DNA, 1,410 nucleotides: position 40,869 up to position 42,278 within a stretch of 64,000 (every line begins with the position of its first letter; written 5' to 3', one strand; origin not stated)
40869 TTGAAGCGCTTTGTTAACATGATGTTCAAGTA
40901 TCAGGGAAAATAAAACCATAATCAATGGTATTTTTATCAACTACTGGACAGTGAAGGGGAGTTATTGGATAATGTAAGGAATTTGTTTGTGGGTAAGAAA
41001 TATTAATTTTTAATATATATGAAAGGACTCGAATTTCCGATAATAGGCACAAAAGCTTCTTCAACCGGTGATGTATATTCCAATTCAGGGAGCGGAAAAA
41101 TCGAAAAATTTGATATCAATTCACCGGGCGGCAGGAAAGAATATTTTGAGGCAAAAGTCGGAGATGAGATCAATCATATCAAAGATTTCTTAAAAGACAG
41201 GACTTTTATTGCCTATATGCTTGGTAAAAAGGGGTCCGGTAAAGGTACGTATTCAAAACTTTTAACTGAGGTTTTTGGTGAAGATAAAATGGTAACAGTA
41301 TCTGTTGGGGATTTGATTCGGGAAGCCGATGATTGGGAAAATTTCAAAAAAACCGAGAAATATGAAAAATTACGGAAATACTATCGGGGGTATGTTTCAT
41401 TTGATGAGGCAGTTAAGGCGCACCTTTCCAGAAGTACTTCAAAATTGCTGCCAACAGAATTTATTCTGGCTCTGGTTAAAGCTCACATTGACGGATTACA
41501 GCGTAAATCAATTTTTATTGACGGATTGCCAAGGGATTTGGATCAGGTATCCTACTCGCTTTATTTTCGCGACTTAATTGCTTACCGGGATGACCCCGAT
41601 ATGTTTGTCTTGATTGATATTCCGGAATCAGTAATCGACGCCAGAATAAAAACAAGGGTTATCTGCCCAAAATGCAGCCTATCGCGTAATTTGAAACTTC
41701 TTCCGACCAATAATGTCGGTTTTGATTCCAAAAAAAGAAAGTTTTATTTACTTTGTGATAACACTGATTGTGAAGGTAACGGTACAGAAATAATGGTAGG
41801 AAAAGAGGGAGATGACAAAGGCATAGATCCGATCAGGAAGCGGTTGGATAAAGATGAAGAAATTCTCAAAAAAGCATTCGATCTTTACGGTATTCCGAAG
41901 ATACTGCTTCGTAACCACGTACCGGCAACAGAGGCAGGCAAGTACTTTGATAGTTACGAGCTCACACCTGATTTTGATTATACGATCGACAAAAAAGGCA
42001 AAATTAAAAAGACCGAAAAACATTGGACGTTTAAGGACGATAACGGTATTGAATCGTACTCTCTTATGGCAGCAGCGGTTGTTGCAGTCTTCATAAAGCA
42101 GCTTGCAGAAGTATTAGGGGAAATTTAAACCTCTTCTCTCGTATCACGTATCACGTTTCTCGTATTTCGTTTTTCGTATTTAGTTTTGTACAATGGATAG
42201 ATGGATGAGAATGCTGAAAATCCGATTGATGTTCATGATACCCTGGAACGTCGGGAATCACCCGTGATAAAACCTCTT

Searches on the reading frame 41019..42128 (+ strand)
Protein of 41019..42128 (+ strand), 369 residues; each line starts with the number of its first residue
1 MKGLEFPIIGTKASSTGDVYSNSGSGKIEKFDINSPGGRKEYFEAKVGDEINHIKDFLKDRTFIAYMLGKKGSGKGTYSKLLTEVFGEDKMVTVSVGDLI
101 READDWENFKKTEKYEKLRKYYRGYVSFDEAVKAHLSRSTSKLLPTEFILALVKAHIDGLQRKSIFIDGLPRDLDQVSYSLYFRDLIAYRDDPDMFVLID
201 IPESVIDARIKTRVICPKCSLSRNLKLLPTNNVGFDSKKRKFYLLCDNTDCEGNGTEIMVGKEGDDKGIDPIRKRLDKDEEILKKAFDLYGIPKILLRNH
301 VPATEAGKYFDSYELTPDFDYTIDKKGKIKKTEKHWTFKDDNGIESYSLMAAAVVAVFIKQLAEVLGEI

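Call 15: search_protein_families(library=pfam, proteins=[window:41019-42128:+], max_evalue=0.00001)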
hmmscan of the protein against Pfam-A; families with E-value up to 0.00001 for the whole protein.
window:41019-42128:+ (369 aa): 2 families
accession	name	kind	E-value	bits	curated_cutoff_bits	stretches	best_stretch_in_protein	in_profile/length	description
PF00406.28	ADK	-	2.5e-11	44.4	26.8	1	67-290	1-146/151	Adenylate kinase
PF13207.12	AAA_17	-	2.3e-06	28.4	27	0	68-211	1-120/136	AAA domain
